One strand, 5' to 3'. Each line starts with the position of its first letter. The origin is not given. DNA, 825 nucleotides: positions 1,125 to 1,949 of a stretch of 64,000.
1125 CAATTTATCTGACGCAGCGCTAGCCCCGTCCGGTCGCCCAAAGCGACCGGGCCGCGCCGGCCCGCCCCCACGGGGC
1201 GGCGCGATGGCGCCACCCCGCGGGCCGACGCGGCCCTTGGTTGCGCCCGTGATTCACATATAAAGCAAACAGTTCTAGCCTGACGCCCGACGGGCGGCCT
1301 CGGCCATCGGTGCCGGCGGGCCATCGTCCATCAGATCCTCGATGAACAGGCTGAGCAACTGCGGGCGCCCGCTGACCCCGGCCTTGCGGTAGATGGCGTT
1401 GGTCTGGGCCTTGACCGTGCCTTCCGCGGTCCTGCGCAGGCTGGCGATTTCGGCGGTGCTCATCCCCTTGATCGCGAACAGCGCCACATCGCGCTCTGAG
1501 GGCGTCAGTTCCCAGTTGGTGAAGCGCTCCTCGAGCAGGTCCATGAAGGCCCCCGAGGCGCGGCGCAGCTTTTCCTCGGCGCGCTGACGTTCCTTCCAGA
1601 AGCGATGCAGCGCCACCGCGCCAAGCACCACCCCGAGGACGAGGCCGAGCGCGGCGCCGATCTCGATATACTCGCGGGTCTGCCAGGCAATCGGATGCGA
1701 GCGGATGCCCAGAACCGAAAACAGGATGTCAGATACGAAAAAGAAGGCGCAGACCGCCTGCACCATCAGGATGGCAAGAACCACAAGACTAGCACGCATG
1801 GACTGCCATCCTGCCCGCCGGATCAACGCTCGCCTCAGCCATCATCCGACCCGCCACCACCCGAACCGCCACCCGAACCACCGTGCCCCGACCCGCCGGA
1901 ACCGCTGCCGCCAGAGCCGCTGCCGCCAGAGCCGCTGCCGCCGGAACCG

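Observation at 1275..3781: Membrane-tethered LuxR-type regulator with four co-oriented secreted PepSY / Gly-Asp-Ser-His low-complexity proteins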

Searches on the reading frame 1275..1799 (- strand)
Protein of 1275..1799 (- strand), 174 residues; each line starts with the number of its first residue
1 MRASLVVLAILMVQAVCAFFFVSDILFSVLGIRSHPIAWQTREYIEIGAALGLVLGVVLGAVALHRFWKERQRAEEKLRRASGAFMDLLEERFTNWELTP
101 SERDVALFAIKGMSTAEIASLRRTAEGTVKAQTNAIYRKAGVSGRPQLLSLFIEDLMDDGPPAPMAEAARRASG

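Call 3: search_protein_families(library=pfam, max_evalue=1, proteins=[window:1275-1799:-])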
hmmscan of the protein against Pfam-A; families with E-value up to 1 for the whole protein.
window:1275-1799:- (174 aa): 3 families
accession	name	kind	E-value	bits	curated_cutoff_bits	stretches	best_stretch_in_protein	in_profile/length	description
PF00196.25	GerE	-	1.6e-06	28.1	23.5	1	98-150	3-55/57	Bacterial regulatory proteins, luxR family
PF08281.18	Sigma70_r4_2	-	0.0024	17.9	25.7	1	98-132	11-46/54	Sigma-70, region 4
PF17314.7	DUF5360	-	0.093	13.2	25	1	13-71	38-95/127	Family of unknown function (DUF5360)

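Call 4: search_protein_families(library=ncbifam, max_evalue=1, proteins=[window:1275-1799:-])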
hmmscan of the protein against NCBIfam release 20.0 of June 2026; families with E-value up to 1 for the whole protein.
window:1275-1799:- (174 aa): 13 families
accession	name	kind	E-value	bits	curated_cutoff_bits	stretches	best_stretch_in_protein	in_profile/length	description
NF047608.1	LIC13292_fam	subfamily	6.1e-16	59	200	1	80-158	85-163/166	LIC13292 family transcriptional regulator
NF052445.1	RespRegMctR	equivalog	0.00066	19.1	300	1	79-154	124-201/205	two-component system response regulator MctR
NF041232.1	BagY_FevT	exception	0.0018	17.2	700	1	95-154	294-354/367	LuxR family transcriptional regulator BagY/FevT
NF041830.1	RR_TF_ErdR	exception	0.0019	17.9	390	1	98-148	151-201/213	response regulator transcription factor ErdR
NF047785.1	respo_reg_MadR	equivalog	0.0077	15.6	300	1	84-146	134-197/209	MadR family response regulator transcription factor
NF007708.0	PRK10403.1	equivalog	0.02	14.3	343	1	98-153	154-209/215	nitrate/nitrite response regulator protein NarP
TIGR03020.2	EpsA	equivalog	0.024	14.3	170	1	94-150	187-243/247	XrtB/PEP-CTERM-associated transcriptional regulator EpsA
NF040749.1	tetrathio_RR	equivalog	0.027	14.2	290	1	88-140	126-176/191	tetrathionate respiration response regulator TtrR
NF007505.1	PRK10100.1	equivalog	0.037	13.7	250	1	96-150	143-197/204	biofilm master transcriptional regulator CsgD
NF008548.0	PRK11475.1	equivalog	0.048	13.2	176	1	94-145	131-182/207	DNA-binding transcriptional activator BglJ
TIGR02937.1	sigma70-ECF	superfamily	0.087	12.4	42.9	1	87-139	109-160/165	sigma-70 family RNA polymerase sigma factor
NF007935.0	PRK10651.1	equivalog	0.17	11.1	250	1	97-144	155-202/216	two-component system response regulator NarL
NF006719.0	PRK09257.1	subfamily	0.2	10.7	377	1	53-124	292-364/397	aromatic amino acid transaminase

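Call 6: find_homologous_proteins(query=window:1275-1799:-)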
Query window:1275-1799:- (174 aa): 6020 proteins with E <= 0.001 among 7180 candidates; the best 120 are listed.
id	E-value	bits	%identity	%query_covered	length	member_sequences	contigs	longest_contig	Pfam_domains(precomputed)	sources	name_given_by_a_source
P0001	8.6e-106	369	100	100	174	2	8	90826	PF00196.26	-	-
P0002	2.3e-83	296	84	93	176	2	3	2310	PF00196.26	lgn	-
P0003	3.3e-83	295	86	93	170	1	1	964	PF00196.26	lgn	-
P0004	4.5e-82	292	86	93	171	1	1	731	PF00196.26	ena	-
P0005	1.2e-81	290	82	93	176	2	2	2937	PF00196.26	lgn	-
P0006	8.1e-81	287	87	91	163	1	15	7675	PF00196.26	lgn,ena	-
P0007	4.1e-79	282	78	96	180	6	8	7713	PF00196.26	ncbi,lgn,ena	ncbi:MAG: helix-turn-helix transcriptional regulator [Paracoccaceae bacterium]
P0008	5.9e-79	281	77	100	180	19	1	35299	PF00196.26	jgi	jgi:DNA-binding CsgD family transcriptional regulator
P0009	2.4e-77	276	81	94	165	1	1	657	PF00196.26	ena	-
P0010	5.2e-77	275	78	98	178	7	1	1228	-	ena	-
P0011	2.0e-76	273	80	94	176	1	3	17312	PF00196.26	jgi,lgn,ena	-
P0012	3.6e-76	272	80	93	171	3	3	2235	PF00196.26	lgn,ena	-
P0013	6.0e-76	272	77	95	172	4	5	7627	PF00196.26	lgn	-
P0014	1.4e-75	270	77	99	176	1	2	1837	PF00196.26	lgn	-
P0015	1.8e-75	270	77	95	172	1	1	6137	PF00196.26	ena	-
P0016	2.2e-75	270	76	99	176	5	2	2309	PF00196.26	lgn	-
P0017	3.1e-75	269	78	95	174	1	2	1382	PF00196.26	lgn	-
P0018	4.1e-75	269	77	97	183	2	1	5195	PF00196.26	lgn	-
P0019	1.1e-74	268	80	93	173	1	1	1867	PF00196.26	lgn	-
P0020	1.9e-74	267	79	93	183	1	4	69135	PF00196.26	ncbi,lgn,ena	-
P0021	1.9e-74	267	74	97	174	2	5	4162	PF00196.26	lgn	-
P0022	2.2e-74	267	74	97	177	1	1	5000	PF00196.26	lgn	-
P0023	2.5e-74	266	78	93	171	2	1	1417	PF00196.26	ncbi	-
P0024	3.1e-74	266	80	92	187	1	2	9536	PF00196.26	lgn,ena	-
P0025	5.6e-74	265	78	93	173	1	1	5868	PF00196.26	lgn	-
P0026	6.2e-74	265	78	93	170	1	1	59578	PF00196.26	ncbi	-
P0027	8.6e-74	265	79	94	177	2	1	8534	PF00196.26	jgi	-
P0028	1.7e-73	264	75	97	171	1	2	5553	PF00196.26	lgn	-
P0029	2.0e-73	263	76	94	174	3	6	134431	PF00196.26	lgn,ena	-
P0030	2.3e-73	263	76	93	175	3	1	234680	PF00196.26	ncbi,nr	ncbi:helix-turn-helix transcriptional regulator [Frigidibacter sp. RF13]|nr:helix-turn-helix transcr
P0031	2.9e-73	263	74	97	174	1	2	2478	PF00196.26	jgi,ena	-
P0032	3.6e-73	263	74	99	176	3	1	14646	PF00196.26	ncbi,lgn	-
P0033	5.8e-73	262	75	97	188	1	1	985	PF00196.26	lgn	-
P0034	6.0e-73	262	76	97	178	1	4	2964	PF00196.26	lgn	-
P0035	7.4e-73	262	73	97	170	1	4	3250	PF00196.26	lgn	-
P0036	1.0e-72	261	73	96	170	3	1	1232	PF00196.26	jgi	-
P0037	1.8e-72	260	75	94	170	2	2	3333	PF00196.26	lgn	-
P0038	2.9e-72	260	77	94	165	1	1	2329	PF00196.26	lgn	-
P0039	3.4e-72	259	77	94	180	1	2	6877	PF00196.26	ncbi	-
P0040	3.7e-72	259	75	97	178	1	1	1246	PF00196.26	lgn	-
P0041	4.0e-72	259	79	90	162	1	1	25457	PF00196.26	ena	-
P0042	5.1e-72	259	75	93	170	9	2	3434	PF00196.26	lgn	-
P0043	5.9e-72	259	76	92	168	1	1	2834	PF00196.26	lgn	-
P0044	6.2e-72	259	73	95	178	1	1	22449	PF00196.26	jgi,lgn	jgi:DNA-binding CsgD family transcriptional regulator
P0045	8.0e-72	258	78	88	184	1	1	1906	PF00196.26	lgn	-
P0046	8.9e-72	258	76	92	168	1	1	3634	PF00196.26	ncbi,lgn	-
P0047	8.9e-72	258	77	92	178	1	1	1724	PF00196.26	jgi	jgi:DNA-binding CsgD family transcriptional regulator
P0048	1.0e-71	258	75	94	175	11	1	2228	PF00196.26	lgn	-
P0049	1.1e-71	258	74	99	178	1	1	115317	PF00196.26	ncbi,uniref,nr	ncbi:helix-turn-helix transcriptional regulator [Tabrizicola flagellatus]|uniref:helix-turn-helix tr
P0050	1.5e-71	257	75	95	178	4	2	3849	PF00196.26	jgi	jgi:DNA-binding CsgD family transcriptional regulator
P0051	1.5e-71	257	74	99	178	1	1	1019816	PF00196.26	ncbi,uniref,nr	ncbi:helix-turn-helix transcriptional regulator [Rhodobacter sp. SY28-1]|uniref:helix-turn-helix tra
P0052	1.8e-71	257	78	93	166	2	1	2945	PF00196.26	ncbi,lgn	-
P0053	2.0e-71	257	76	93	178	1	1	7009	PF00196.26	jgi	jgi:DNA-binding CsgD family transcriptional regulator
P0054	2.1e-71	257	78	93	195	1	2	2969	PF00196.26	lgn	-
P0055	2.9e-71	256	77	92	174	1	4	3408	PF00196.26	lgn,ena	-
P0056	3.0e-71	256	74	95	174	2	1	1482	PF00196.26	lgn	-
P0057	3.0e-71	256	75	92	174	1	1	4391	PF00196.26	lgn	-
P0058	3.0e-71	256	80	89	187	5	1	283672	PF00196.26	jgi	jgi:DNA-binding CsgD family transcriptional regulator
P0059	3.1e-71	256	74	93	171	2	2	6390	PF00196.26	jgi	jgi:DNA-binding CsgD family transcriptional regulator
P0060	3.6e-71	256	70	99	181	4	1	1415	PF00196.26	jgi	jgi:DNA-binding CsgD family transcriptional regulator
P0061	4.5e-71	256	77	92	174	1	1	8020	PF00196.26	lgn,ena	-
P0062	4.8e-71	256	72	95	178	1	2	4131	PF00196.26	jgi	jgi:DNA-binding CsgD family transcriptional regulator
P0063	5.2e-71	256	72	99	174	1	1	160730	PF00196.26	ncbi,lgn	-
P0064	5.2e-71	256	76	85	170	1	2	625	PF00196.26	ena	-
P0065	5.7e-71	255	74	91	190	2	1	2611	PF00196.26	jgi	jgi:DNA-binding CsgD family transcriptional regulator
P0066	6.1e-71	255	75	91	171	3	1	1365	PF00196.26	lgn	-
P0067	6.4e-71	255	73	97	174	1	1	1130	PF00196.26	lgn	-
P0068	6.4e-71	255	74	95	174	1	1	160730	PF00196.26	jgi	jgi:DNA-binding CsgD family transcriptional regulator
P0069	6.4e-71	255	73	96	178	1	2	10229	PF00196.26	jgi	jgi:DNA-binding CsgD family transcriptional regulator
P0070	6.5e-71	255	73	97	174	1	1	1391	PF00196.26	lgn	-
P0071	6.7e-71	255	73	94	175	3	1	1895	PF00196.26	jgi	jgi:DNA-binding CsgD family transcriptional regulator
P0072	6.9e-71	255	72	96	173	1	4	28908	PF00196.26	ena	-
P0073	7.3e-71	255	74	95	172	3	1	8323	PF00196.26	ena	-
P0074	7.5e-71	255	76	95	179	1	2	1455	PF00196.26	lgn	-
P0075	7.6e-71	255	74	97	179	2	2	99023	PF00196.26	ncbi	ncbi:MAG: helix-turn-helix transcriptional regulator [Tabrizicola sp.]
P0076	8.2e-71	255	79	89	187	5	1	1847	PF00196.26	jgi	jgi:DNA-binding CsgD family transcriptional regulator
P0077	8.3e-71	255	76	92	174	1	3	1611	PF00196.26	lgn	-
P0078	9.0e-71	255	70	95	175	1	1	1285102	PF00196.26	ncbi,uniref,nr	ncbi:helix-turn-helix transcriptional regulator [Marimonas arenosa]|uniref:Helix-turn-helix transcri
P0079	9.5e-71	255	75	93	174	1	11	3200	PF00196.26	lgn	-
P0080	9.8e-71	255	74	97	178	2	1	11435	PF00196.26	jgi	jgi:DNA-binding CsgD family transcriptional regulator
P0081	1.0e-70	255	78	88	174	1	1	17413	PF00196.26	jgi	jgi:DNA-binding CsgD family transcriptional regulator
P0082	1.1e-70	255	73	96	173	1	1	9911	PF00196.26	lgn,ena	-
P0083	1.2e-70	254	77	91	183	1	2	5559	PF00196.26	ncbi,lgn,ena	-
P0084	1.2e-70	254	75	95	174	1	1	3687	PF00196.26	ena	-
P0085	1.3e-70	254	74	90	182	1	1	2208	PF00196.26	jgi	jgi:DNA-binding CsgD family transcriptional regulator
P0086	1.3e-70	254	75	91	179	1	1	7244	PF00196.26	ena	-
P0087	1.4e-70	254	73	96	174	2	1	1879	PF00196.26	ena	-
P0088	1.5e-70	254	74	94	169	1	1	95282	PF00196.26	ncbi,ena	-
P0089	1.6e-70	254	72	99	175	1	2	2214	PF00196.26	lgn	-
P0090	1.6e-70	254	79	89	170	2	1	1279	PF00196.26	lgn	-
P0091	1.7e-70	254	74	91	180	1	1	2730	PF00196.26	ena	-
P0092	1.7e-70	254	74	97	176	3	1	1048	PF00196.26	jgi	jgi:DNA-binding CsgD family transcriptional regulator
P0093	1.9e-70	254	73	97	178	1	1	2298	PF00196.26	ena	-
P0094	1.9e-70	254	74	99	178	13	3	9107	PF00196.26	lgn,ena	-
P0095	2.0e-70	254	72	99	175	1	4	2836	PF00196.26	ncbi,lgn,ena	-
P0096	2.0e-70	254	74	91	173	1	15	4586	PF00196.26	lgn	-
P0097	2.0e-70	254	74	91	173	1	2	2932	PF00196.26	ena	-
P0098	2.0e-70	254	79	89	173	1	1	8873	PF00196.26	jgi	jgi:DNA-binding CsgD family transcriptional regulator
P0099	2.1e-70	254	72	96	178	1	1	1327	PF00196.26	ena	-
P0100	2.1e-70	254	79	88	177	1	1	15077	PF00196.26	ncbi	-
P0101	2.1e-70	254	79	88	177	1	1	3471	PF00196.26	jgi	-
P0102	2.2e-70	254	75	91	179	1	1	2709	PF00196.26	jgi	jgi:DNA-binding CsgD family transcriptional regulator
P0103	2.4e-70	253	74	95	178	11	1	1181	PF00196.26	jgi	jgi:DNA-binding CsgD family transcriptional regulator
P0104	2.7e-70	253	74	91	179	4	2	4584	PF00196.26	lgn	-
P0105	2.7e-70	253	74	97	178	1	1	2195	PF00196.26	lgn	-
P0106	3.0e-70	253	74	91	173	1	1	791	PF00196.26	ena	-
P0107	3.2e-70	253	75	91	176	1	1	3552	PF00196.26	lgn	-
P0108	3.4e-70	253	74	97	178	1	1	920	PF00196.26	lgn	-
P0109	3.4e-70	253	75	93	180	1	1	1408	PF00196.26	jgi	jgi:DNA-binding CsgD family transcriptional regulator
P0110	3.5e-70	253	72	98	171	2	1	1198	PF00196.26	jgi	jgi:DNA-binding CsgD family transcriptional regulator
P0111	3.6e-70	253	71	99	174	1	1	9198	PF00196.26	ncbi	-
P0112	3.7e-70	253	76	92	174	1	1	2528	PF00196.26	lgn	-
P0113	3.8e-70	253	79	88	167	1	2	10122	PF00196.26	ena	-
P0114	3.8e-70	253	75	90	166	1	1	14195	PF00196.26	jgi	jgi:DNA-binding CsgD family transcriptional regulator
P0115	3.9e-70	253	74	97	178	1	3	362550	PF00196.26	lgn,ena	-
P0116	4.0e-70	253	72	97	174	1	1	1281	PF00196.26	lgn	-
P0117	4.2e-70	253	77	89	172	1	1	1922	PF00196.26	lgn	-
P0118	4.3e-70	253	74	91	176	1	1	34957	PF00196.26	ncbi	-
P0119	4.4e-70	253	75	92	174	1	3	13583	PF00196.26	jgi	jgi:DNA-binding CsgD family transcriptional regulator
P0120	4.5e-70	253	73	92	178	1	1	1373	PF00196.26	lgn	-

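Call 7: find_encoding_contigs(protein=window:1275-1799:-, flank=8000, max_places=8)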
Protein window:1275-1799:- (174 aa): 9 contigs read that carry it; 5 places shown.
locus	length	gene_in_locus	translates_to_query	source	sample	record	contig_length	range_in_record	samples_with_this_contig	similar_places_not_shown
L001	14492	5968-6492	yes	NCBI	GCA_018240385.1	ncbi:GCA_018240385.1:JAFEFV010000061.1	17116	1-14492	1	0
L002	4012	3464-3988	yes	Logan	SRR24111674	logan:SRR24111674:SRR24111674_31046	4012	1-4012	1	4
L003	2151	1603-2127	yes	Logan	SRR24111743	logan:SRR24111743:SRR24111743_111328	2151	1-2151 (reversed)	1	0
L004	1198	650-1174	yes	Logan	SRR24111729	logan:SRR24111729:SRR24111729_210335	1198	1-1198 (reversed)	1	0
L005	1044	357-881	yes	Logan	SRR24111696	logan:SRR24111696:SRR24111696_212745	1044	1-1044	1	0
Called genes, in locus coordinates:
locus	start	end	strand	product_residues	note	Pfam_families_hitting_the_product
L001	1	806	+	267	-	PF00575:S1, PF21710:Spt6_S1 (faint), PF00575:S1, PF23459:S1_RRP5 (weak), PF00575:S1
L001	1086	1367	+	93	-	PF00216:Bac_DNA_binding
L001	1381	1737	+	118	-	PF06305:LapA_dom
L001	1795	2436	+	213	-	PF00697:PRAI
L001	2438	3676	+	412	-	PF00291:PALP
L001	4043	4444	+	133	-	-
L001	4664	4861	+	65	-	-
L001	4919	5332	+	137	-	-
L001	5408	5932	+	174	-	-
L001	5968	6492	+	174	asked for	PF00196:GerE (weak)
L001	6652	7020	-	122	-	PF09996:DUF2237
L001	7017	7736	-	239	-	PF01195:Pept_tRNA_hydro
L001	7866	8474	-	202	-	PF01386:Ribosomal_L25p, PF14693:Ribosomal_TL5_C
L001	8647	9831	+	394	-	PF07690:MFS_1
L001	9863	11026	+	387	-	PF07690:MFS_1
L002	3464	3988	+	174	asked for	PF00196:GerE (weak)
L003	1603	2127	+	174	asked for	PF00196:GerE (weak)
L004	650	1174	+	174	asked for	PF00196:GerE (weak)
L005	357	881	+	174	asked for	PF00196:GerE (weak)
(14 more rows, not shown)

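Call 9: find_related_loci(query=A1, collection=genome_contigs, flank=7000)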
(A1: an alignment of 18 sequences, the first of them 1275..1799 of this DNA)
Query A1 (174 aa) in genome_contigs; peptide patterns used: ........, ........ (x = any residue, [..] = any of these).
599 stretches matched a pattern (row limit reached: there are more); 578 encode a relative of the query (tblastn E <= 1e-3); the best 80 are kept; 80 distinct loci.
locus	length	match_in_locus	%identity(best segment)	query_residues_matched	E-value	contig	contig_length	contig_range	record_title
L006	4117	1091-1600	78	1-167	1e-85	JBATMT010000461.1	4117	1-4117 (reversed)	MAG: Paracoccaceae bacterium isolate MFD10503_ilm_asm_bin9 k127_71151, whole genome shotgun sequence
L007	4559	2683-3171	77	1-163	4e-79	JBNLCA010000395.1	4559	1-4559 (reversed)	MAG: Paracoccaceae bacterium isolate C2.bin.15.orig k141_2025824, whole genome shotgun sequence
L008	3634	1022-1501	76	1-160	4e-78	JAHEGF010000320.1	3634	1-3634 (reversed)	MAG: Phyllobacteriaceae bacterium isolate Ww384 NODE_88243_length_3634_cov_2.119841, whole genome shotgun sequence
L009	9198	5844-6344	73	8-173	4e-77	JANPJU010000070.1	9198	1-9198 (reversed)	MAG: Paracoccaceae bacterium isolate VAR_61_metabat_355 VAR_61_k141_650929, whole genome shotgun sequence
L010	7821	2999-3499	73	8-173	1e-76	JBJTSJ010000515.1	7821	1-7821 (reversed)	MAG: Tabrizicola sp. isolate samp_4447_semibin_136 samp_4447_1334156, whole genome shotgun sequence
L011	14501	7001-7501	73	8-173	2e-76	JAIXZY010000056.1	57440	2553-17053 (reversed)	MAG: Rhodobacteraceae bacterium isolate D8_MAG_00066 pond_D8_MAG_00066_000000000063, whole genome shotgun sequence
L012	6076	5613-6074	79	1-154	4e-76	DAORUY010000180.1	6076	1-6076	MAG TPA_asm: Paracoccaceae bacterium isolate AMR_MDS_5253 NODE_15419_length_6076_cov_5.600399, whole genome shotgun sequ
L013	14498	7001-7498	72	1-166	4e-76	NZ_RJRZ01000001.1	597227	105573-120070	Frigidibacter oleivorans strain XJ4 Scaffold1_1, whole genome shotgun sequence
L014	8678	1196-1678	75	8-167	7e-76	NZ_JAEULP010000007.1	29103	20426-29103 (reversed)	MAG: Tabrizicola sp. isolate new MAG-124 k141_3523577, whole genome shotgun sequence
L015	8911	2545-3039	72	1-166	6e-75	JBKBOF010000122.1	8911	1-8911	MAG: Paracoccaceae bacterium isolate 21H_023.bin.42 NODE_123_length_8911_cov_30.781073, whole genome shotgun sequence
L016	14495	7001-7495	70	1-164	1e-74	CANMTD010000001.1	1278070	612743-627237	uncultured Rhodobacteraceae bacterium isolate 2B1-5-42-J.fasta genome assembly, contig: NODE_1, whole genome shotgun seq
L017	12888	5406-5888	72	7-166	1e-74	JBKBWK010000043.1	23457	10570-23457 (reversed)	MAG: Paracoccaceae bacterium isolate 21H_023.bin.59 NODE_44_length_23457_cov_20.089991, whole genome shotgun sequence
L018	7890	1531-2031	72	8-173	1e-74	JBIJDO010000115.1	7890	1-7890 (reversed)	MAG: Tabrizicola sp. isolate ME2006-08-22D15_3300044611_group2_bin258 Rohwer_bin1969_scaffold_13943_c1, whole genome sho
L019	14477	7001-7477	70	1-159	2e-74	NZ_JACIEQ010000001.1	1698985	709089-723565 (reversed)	Actibacterium naphthalenivorans strain DSM 105040 Ga0373277_01, whole genome shotgun sequence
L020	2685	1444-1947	70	1-168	4e-75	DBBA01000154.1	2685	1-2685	MAG TPA_asm: Rhodobacteraceae bacterium UBA996 UBA996_contig_1291, whole genome shotgun sequence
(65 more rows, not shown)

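Call 30: predict_structure(alignment_id=A1)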
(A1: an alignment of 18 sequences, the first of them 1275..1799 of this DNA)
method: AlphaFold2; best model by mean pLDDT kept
length: 174 residues; sequences in the alignment: 18
mean_pLDDT: 79.6   pTM: 0.49
mean pLDDT of the five models: 79.6, 78.7, 78.3, 74.3, 59.4
residues with pLDDT >= 90: 49; 70-90: 89; 50-70: 23; < 50: 13
segments of 3 or more residues with pLDDT < 50: 161-165, 170-174
pLDDT, mean of each block of 10 residues (from residue 1): 76 81 72 57 77 85 90 84 85 91 91 92 93 92 85 68 48 46
secondary structure, 60 per line:
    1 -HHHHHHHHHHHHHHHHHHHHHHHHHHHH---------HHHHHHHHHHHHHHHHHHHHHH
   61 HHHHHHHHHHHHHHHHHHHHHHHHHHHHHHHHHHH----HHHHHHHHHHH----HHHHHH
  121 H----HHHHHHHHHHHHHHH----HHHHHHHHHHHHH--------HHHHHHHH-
elements in order: H2-29 H39-95 H100-110 H115-121 H126-140 H145-157 H166-173

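Call 31: search_protein_representatives(alignment_id=A1)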
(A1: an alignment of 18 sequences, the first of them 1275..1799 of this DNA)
Query: 18 sequences, 174 profile positions. Proteins with E-value up to 0.001 (for the whole library): 5566; up to 1e-10: 1609; up to 1e-30: 191. The best 150 are listed.
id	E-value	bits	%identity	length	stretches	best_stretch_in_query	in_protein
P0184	1.2e-87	308.3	-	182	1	2-169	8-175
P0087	3.8e-86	303.4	-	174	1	1-170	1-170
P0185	5.0e-81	286.7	-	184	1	1-167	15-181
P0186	3.4e-78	277.5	-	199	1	5-164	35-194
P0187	1.4e-77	275.5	-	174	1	2-170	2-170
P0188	6.8e-77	273.3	-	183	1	1-166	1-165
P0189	2.5e-69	248.6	-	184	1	1-159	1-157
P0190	5.2e-69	247.6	-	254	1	2-164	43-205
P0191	5.5e-66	237.7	-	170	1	6-160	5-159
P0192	6.1e-66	237.6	-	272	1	6-163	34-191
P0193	3.4e-65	235.1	-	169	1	5-163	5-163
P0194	6.0e-63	227.8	-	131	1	38-165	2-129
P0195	6.3e-59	214.7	-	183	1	3-161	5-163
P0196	2.4e-58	212.9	-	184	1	7-169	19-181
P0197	1.1e-57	210.7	-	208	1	7-161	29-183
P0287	1.5e-38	148.4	-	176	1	7-163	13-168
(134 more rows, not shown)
